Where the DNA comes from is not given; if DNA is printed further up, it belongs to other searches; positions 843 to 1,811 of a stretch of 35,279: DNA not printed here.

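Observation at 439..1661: Single-chain MNT-HEPN fusion with an intact RX4HXY motif, paired with a bPH membrane protein in the prophage-expressed operon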

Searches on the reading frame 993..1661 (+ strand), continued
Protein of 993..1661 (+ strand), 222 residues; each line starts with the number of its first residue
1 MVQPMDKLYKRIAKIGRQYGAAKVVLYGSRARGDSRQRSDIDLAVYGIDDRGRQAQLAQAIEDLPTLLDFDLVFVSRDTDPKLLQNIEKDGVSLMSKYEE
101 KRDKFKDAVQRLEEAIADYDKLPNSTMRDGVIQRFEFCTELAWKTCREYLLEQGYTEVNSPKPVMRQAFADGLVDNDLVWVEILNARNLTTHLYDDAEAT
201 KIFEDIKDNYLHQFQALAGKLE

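Call 23: find_encoding_contigs(protein=P0101, flank=5000, max_places=4)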
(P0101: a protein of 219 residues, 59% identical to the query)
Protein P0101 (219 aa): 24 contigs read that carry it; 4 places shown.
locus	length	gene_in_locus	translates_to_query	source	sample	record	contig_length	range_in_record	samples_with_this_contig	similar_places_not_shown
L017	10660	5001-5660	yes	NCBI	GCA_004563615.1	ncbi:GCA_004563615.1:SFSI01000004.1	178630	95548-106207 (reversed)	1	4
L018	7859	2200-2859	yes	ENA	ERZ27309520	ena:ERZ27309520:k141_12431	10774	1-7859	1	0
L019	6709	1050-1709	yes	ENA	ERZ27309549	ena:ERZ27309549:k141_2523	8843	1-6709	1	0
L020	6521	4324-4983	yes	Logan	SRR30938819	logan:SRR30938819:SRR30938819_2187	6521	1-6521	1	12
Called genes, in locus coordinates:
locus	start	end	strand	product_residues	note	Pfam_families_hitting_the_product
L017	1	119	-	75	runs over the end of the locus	-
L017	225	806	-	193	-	-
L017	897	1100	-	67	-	-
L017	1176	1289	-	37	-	-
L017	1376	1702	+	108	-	-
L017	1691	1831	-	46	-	-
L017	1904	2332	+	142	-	-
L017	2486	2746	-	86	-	-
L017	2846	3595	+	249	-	-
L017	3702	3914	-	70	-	-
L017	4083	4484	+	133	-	PF12844:HTH_19 (weak), PF13443:HTH_26, PF13560:HTH_31 (weak), PF01381:HTH_3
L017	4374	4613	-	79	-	-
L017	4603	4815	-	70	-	PF13560:HTH_31, PF12844:HTH_19, PF13443:HTH_26 (weak), PF01381:HTH_3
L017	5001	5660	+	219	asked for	PF01909:NTP_transf_2, PF18765:Polbeta, PF08780:NTase_sub_bind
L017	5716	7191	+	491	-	PF00239:Resolvase, PF07508:Recombinase, PF13408:Zn_ribbon_recom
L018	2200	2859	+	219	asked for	PF01909:NTP_transf_2, PF18765:Polbeta, PF08780:NTase_sub_bind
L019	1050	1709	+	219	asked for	PF01909:NTP_transf_2, PF18765:Polbeta, PF08780:NTase_sub_bind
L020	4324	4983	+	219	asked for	PF01909:NTP_transf_2, PF18765:Polbeta, PF08780:NTase_sub_bind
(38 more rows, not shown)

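Call 25: find_related_loci(query=A1, collection=genome_contigs, flank=5000)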
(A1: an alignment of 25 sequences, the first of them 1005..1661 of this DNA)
Query A1 (218 aa) in genome_contigs; peptide patterns used: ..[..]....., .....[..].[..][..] (x = any residue, [..] = any of these).
600 stretches matched a pattern (row limit reached: there are more); 497 encode a relative of the query (tblastn E <= 1e-3); the best 80 are kept; 80 distinct loci.
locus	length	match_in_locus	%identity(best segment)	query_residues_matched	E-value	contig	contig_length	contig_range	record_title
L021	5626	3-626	94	11-218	1e-131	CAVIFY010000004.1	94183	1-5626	Bifidobacteriaceae bacterium isolate G02630-L1_cleanbin_000014 genome assembly, contig: Spades_G02630-L1_contig_62, whol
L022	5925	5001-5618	61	4-210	5e-88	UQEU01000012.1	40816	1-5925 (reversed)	uncultured Clostridiales bacterium isolate UMGS213 genome assembly, contig: NODE_363_length_40816_cov_52.125635, whole g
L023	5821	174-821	57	1-217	3e-86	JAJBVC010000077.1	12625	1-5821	MAG: Clostridiales bacterium isolate U_127067 U_127067=NODE_496_length_12625_cov_11.054733, whole genome shotgun sequenc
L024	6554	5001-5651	56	1-218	1e-85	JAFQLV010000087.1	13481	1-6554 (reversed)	MAG: Clostridia bacterium isolate RGIG1937 Goat_Cecum.Co__c3154047, whole genome shotgun sequence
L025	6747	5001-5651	61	1-218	1e-85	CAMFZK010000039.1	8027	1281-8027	MAG: uncultured Clostridia bacterium isolate SRR15725436_bin.20_metaWRAP_v1.3_MAG genome assembly, contig: ERZ10622455.1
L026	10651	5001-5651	59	1-218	8e-85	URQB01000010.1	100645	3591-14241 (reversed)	uncultured Ruminococcaceae bacterium isolate UMGS1237 genome assembly, contig: NODE_100_length_100645_cov_9.803996, whol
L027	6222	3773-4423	59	1-218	2e-84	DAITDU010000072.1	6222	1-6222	MAG TPA_asm: Clostridiales bacterium isolate CTOTU40279 NODE_5481_length_6222_cov_5.089995, whole genome shotgun sequenc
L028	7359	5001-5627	60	1-210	1e-84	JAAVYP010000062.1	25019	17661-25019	MAG: Clostridiales bacterium isolate ABMPRH_136_2 k141_1442590, whole genome shotgun sequence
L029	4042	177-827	59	1-218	2e-84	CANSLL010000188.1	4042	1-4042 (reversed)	MAG TPA_asm: uncultured Clostridia bacterium isolate SRR13921777_bin.10_metawrap_v1.3_MAG genome assembly, contig: NODE.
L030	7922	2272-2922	56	1-218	6e-84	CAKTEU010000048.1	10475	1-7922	MAG: uncultured Eubacteriales bacterium isolate REFINED_METABAT215_TOP10_CONTIGS_1500_ASSEMBLY_K77_MERGED__Hadza_PheChl_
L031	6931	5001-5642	59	3-217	4e-82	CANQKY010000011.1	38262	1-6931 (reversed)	MAG: uncultured Clostridia bacterium isolate Lapin-016__bin17 genome assembly, contig: Lapin-016__NODE_880_length_38262_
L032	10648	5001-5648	59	1-217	9e-82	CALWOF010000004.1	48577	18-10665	MAG: uncultured Oscillospiraceae bacterium isolate BRZ_L__bin33 genome assembly, contig: BRZ_L__NODE_1781_length_48577_c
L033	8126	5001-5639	58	1-214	3e-81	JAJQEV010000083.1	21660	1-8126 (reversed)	MAG: Clostridiales bacterium isolate MI.B2_1 NODE_303_length_21660_cov_28.999907, whole genome shotgun sequence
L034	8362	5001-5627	54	1-210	1e-80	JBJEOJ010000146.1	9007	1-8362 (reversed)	MAG: Acutalibacteraceae bacterium isolate LOHA20_bin.012 NODE_3924_length_9007_cov_6.417225, whole genome shotgun sequen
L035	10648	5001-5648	56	1-218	2e-80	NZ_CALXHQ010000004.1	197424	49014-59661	MAG: uncultured Gemmiger sp. isolate BRZ_HN__bin37 BRZ_HN__NODE_44_length_197424_cov_15.765079, whole genome shotgun seq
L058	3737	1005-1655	49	1-217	1e-69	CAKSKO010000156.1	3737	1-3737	MAG: uncultured Eubacteriales bacterium isolate REFINED_METABAT215_TOP10_CONTIGS_1500_ASSEMBLY_K77_MERGED__Hadza_MoBio_h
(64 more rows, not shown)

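Call 30: search_protein_families(library=pfam, alignment_id=A2, max_evalue=0.0001)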
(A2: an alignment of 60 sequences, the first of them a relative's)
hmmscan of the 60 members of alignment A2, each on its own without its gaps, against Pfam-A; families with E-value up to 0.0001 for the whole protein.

A. member 1, L021:696-1829:+ (377 aa): 4 families
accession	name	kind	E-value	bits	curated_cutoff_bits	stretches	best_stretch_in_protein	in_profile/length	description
PF00589.27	Phage_integrase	-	2.1e-19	70.4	27.1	1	214-361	26-170/172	Phage integrase family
PF22022.2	Phage_int_M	-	4.4e-08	33.7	27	1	90-180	1-91/96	Phage integrase central domain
PF02899.23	Phage_int_SAM_1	-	7.8e-05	23.3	22.3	0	102-172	11-83/83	Phage integrase, N-terminal SAM-like domain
PF14659.12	Phage_int_SAM_3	-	7.9e-05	23.2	22.6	0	89-144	1-57/58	Phage integrase, N-terminal SAM-like domain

B. families by the number of members that match (of 60 scanned): 80 families (the first 25 are shown)
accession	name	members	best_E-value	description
PF00239.26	Resolvase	5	8.4e-38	Resolvase, N terminal domain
PF07508.19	Recombinase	5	1.4e-27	Recombinase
PF13408.12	Zn_ribbon_recom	5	4.6e-13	Recombinase zinc beta ribbon domain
PF00589.27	Phage_integrase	3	7.1e-27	Phage integrase family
PF22022.2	Phage_int_M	3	4.4e-08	Phage integrase central domain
PF13635.12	DUF4143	2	1.9e-47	Domain of unknown function (DUF4143)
PF01420.25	Methylase_S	2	6.2e-31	Type I restriction modification DNA specificity domain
PF02518.31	HATPase_c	2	2e-28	Histidine kinase-, DNA gyrase B-, and HSP90-like ATPase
PF00072.30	Response_reg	2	2.3e-22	Response regulator receiver domain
PF02661.23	Fic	2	5.5e-21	Fic/DOC family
PF14659.12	Phage_int_SAM_3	2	1.7e-11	Phage integrase, N-terminal SAM-like domain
PF01134.28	GIDA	1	3.2e-160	Glucose inhibited division protein A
PF00920.27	ILVD_EDD_N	1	7.3e-132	Dihydroxy-acid/6-phosphogluconate dehydratase N-terminal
PF24877.1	ILV_EDD_C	1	1.1e-81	Dihydroxy-acid/6-phosphogluconate dehydratase C-terminal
PF00208.27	ELFV_dehydrog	1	5.2e-79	Glutamate/Leucine/Phenylalanine/Valine dehydrogenase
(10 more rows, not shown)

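Call 31: search_protein_families(library=pfam, alignment_id=A3, max_evalue=0.0001)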
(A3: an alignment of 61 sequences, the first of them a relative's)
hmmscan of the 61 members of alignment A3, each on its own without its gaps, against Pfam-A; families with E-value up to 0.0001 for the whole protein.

A. member 1, L022:4179-4940:+ (253 aa): 4 families
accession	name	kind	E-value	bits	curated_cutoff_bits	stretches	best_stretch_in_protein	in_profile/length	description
PF00717.28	Peptidase_S24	-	9.3e-25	87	23.3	1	131-247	3-116/116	Peptidase S24-like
PF01381.28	HTH_3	-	3.3e-08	33.9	23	1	30-77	8-55/55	Helix-turn-helix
PF13443.12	HTH_26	-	3.3e-07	30.9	22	1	22-83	1-63/63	Cro/C1-type HTH DNA-binding domain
PF12844.13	HTH_19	-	6e-07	29.7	30.2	1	22-78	3-59/64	Helix-turn-helix domain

B. families by the number of members that match (of 61 scanned): 64 families (the first 25 are shown)
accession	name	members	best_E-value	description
PF01381.28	HTH_3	5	2.1e-18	Helix-turn-helix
PF12844.13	HTH_19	4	9e-11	Helix-turn-helix domain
PF13443.12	HTH_26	4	9.8e-10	Cro/C1-type HTH DNA-binding domain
PF00717.28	Peptidase_S24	3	9.3e-25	Peptidase S24-like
PF18765.7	Polbeta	3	2.6e-17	Polymerase beta, Nucleotidyltransferase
PF01909.29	NTP_transf_2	3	1.5e-10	Nucleotidyltransferase domain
PF13560.12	HTH_31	3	1.1e-09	Helix-turn-helix domain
PF01668.23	SmpB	2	1.3e-62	SmpB protein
PF00239.26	Resolvase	2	1.4e-45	Resolvase, N terminal domain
PF02384.22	N6_Mtase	2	1.2e-44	N-6 DNA Methylase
PF01925.25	TauE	2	8.4e-31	Sulfite exporter TauE/SafE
PF15919.11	HicB_lk_antitox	2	1.8e-13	HicB_like antitoxin of bacterial toxin-antitoxin system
PF07669.17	Eco57I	2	3.9e-07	Eco57I restriction-modification methylase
PF00152.25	tRNA-synt_2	1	2.4e-94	tRNA synthetases class II (D, K and N)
PF10145.14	PhageMin_Tail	1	2.1e-50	Phage-related minor tail protein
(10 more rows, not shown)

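Call 44: search_dna_similar(query=window:1005-1661:+, collection=phages, mode=protein, max_rows=25)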
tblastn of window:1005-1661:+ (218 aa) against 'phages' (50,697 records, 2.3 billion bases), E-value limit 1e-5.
Records with a match: 4; places in all: 4; records where one place covers at least 80% of the query: 2.
Best place of each record, by identity: <60% 4.
By first word of the organism name: Bacteriophage 4.
By host as written in the record: - 4.
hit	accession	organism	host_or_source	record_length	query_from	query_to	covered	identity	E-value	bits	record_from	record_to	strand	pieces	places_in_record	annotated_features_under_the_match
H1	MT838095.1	Bacteriophage sp.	human fecal samples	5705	1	210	96%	57.1%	2e-74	249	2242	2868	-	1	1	record has no annotation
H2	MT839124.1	Bacteriophage sp.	human fecal samples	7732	1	213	88%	36.4%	1e-20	123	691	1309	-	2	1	record has no annotation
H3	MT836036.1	Bacteriophage sp.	human fecal samples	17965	100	213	52%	44.0%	1e-23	103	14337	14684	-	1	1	record has no annotation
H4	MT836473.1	Bacteriophage sp.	human fecal samples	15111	128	192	30%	47.7%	2e-11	68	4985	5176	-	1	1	record has no annotation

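Call 52: search_protein_families(library=pfam, proteins=[L001:2470-3165:+, L001:3194-3985:+, L004:3509-3985:+, L005:3594-4004:+, L005:3257-3607:+, L009:2509-3957:+, L011:2564-3607:+, L011:3652-3957:+, L002:3539-4000:+], max_evalue=0.001)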
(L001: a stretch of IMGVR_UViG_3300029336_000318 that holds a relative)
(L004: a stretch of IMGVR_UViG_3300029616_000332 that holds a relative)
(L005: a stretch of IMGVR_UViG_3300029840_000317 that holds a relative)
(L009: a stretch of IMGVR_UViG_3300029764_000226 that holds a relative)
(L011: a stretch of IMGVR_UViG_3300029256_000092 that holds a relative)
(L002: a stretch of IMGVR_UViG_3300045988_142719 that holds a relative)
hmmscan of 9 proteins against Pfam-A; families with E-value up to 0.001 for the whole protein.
L001:2470-3165:+ (231 aa): 1 family
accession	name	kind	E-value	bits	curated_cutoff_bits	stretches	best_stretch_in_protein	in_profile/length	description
PF04932.20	Wzy_C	-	0.00016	22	31.7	0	132-172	19-58/149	O-Antigen ligase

L001:3194-3985:+ (263 aa): 0 families

L004:3509-3985:+ (158 aa): 0 families

L005:3594-4004:+ (136 aa): 1 family
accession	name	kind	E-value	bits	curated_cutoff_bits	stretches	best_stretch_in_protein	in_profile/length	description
PF06114.19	Peptidase_M78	-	7.3e-10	39.1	22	1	33-127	25-122/123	IrrE N-terminal-like domain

L005:3257-3607:+ (116 aa): 3 families
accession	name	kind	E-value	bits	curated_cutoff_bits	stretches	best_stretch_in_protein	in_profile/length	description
PF01381.28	HTH_3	-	1.9e-06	28.2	23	1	19-60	13-55/55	Helix-turn-helix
PF13560.12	HTH_31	-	8.9e-05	23.2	27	1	6-58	5-59/64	Helix-turn-helix domain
PF13384.12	HTH_23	-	0.00063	19.9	24.6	0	10-36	13-38/50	Homeodomain-like domain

L009:2509-3957:+ (482 aa): 3 families
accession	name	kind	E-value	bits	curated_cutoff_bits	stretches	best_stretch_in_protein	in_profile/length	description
PF13455.12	MUG113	-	2.7e-21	76.3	22.3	1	378-454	1-72/73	Meiotically up-regulated gene 113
PF10544.15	T5orf172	-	3.9e-19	69.5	20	1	362-454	1-99/101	T5orf172 domain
PF13250.11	DUF4041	-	3.3e-18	65.7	27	1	202-257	1-56/56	Domain of unknown function (DUF4041)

L011:2564-3607:+ (347 aa): 2 families
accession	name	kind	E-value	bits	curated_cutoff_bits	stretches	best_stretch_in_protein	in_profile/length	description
PF13250.11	DUF4041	-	2.3e-18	66.2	27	1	184-239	1-56/56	Domain of unknown function (DUF4041)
PF25450.1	Rab11-FIP3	-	0.00058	20.6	31.9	1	67-139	36-108/125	Rab11-FIP3-like domain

L011:3652-3957:+ (101 aa): 2 families
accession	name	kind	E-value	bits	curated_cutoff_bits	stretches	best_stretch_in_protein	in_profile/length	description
PF13455.12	MUG113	-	1.4e-17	64.4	22.3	1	1-73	5-72/73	Meiotically up-regulated gene 113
PF10544.15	T5orf172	-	3.7e-12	47.1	20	1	2-73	21-99/101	T5orf172 domain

L002:3539-4000:+ (154 aa): 23 families
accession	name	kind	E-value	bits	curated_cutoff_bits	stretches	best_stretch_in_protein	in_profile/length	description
PF01381.28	HTH_3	-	4.8e-33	113.4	23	2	77-132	1-55/55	Helix-turn-helix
PF13560.12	HTH_31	-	5.8e-23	81.4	27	2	3-60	2-59/64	Helix-turn-helix domain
PF12844.13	HTH_19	-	1.5e-22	79.7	30.2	2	4-63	1-59/64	Helix-turn-helix domain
PF13443.12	HTH_26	-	1.9e-17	63.7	22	2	6-67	1-62/63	Cro/C1-type HTH DNA-binding domain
PF13413.12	HTH_25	-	3.4e-10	40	24.6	1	77-117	2-42/62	Helix-turn-helix domain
PF08279.18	HTH_11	-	1.4e-07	31.7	25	0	84-105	15-35/55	HTH domain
PF00376.29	MerR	-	7e-07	29.4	28.2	0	91-108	5-22/38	MerR family regulatory protein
PF13309.12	HTH_22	-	2.7e-06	27.7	29.6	1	87-105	43-61/63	HTH domain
PF13384.12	HTH_23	-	4.5e-06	26.7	24.6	1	80-105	13-37/50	Homeodomain-like domain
PF20432.4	Xre-like-HTH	-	5.5e-06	27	25.8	1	83-122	21-62/63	Antitoxin Xre-like helix-turn-helix domain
PF00440.29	TetR_N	-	7.9e-06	26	24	0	86-105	17-36/47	Bacterial regulatory proteins, tetR family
PF02796.21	HTH_7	-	1.1e-05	25.9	23.8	1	75-107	12-43/45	Helix-turn-helix domain of resolvase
PF13936.12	HTH_38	-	6.7e-05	23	27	0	77-104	13-39/44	Helix-turn-helix domain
PF13411.12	MerR_1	-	7.4e-05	23.2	21.6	0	88-108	3-23/69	MerR HTH family regulatory protein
PF15943.11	YdaS_toxin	-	8.7e-05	22.7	30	0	87-117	10-39/65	Bacterial toxin YdaS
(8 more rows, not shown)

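Call 57: predict_structure(alignment_id=A4)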
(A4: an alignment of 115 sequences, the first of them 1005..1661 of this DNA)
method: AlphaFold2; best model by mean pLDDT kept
length: 218 residues; sequences in the alignment: 115
mean_pLDDT: 93.3   pTM: 0.85
mean pLDDT of the five models: 93.3, 93.2, 93.2, 92.8, 92.5
residues with pLDDT >= 90: 174; 70-90: 42; 50-70: 2; < 50: 0
segments of 3 or more residues with pLDDT < 50: none
pLDDT, mean of each block of 10 residues (from residue 1): 93 96 89 85 95 97 92 92 92 96 98 97 95 97 94 91 94 93 83 91 97 95
secondary structure, 60 per line:
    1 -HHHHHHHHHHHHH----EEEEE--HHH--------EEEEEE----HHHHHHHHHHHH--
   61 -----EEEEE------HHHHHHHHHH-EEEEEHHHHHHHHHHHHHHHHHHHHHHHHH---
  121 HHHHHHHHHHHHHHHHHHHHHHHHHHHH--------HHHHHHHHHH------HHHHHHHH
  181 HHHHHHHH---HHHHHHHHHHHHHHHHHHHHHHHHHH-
elements in order: H2-14 E19-23 E37-42 H47-58 E66-70 H77-86 E88-92 H93-117 H121-148 H157-166 H173-188 H192-217

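Call 62: fold_search(model_id=the predicted structure, library=pdb)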
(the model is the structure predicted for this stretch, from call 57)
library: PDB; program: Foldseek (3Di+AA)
matches with E <= 10: 535; with E <= 0.001: 22
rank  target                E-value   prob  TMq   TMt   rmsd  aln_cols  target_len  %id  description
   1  8xeh_D                2.1e-08  1.00  0.54  0.92   1.2       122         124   31  Crystal structure of HEPN-MNT complex (released 2024-12-18)
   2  8xdj_C                2.3e-08  1.00  0.55  0.91   1.1       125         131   30  Crystal structure of AMPylated HEPN toxin (released 2024-12-18)
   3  8xdj_B                2.3e-08  1.00  0.55  0.88   1.3       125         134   30  Crystal structure of AMPylated HEPN toxin (released 2024-12-18)
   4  8yuf_B                3.4e-08  1.00  0.55  0.89   1.2       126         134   29  Crystal structure of HEPN (Q64A) toxin (released 2025-04-02)
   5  8yuf_A                3.8e-08  1.00  0.55  0.90   1.2       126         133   29  Crystal structure of HEPN (Q64A) toxin (released 2025-04-02)
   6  8xeh_B                4.2e-08  1.00  0.55  0.91   1.2       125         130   30  Crystal structure of HEPN-MNT complex (released 2024-12-18)
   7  8xdj_A                4.7e-08  1.00  0.56  0.92   1.1       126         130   30  Crystal structure of AMPylated HEPN toxin (released 2024-12-18)
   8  1wty_A                9.2e-07  1.00  0.50  0.93   1.3       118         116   42  Crystal structure of a probable nucleotidyl transferase protein from thermus thermophilus HB8 (released 2004-12-07)
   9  1wty_C                1.5e-06  1.00  0.50  0.94   1.2       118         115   42  Crystal structure of a probable nucleotidyl transferase protein from thermus thermophilus HB8 (released 2004-12-07)
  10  1wty_B                3.5e-06  1.00  0.50  0.94   1.2       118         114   42  Crystal structure of a probable nucleotidyl transferase protein from thermus thermophilus HB8 (released 2004-12-07)
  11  1jog_A                2.2e-05  1.00  0.50  0.78   2.5       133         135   26  Structure of HI0074 from Heamophilus Influenzae reveals the fold of a substrate binding domain of a nucleotidyltransfe (released 2002-12-18)
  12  1jog_D                2.5e-05  1.00  0.48  0.75   2.9       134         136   26  Structure of HI0074 from Heamophilus Influenzae reveals the fold of a substrate binding domain of a nucleotidyltransfe (released 2002-12-18)
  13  1wwp_A                4.7e-05  1.00  0.49  0.87   1.8       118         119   32  Crystal structure of ttk003001694 from Thermus Thermophilus HB8 (released 2005-07-12)
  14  8xeo_B                5.3e-05  1.00  0.39  0.80   1.8        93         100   27  Crystal structure of MNT antitoxin (released 2024-12-18)
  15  8xeh_E                8.6e-05  1.00  0.39  0.77   1.9        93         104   28  Crystal structure of HEPN-MNT complex (released 2024-12-18)
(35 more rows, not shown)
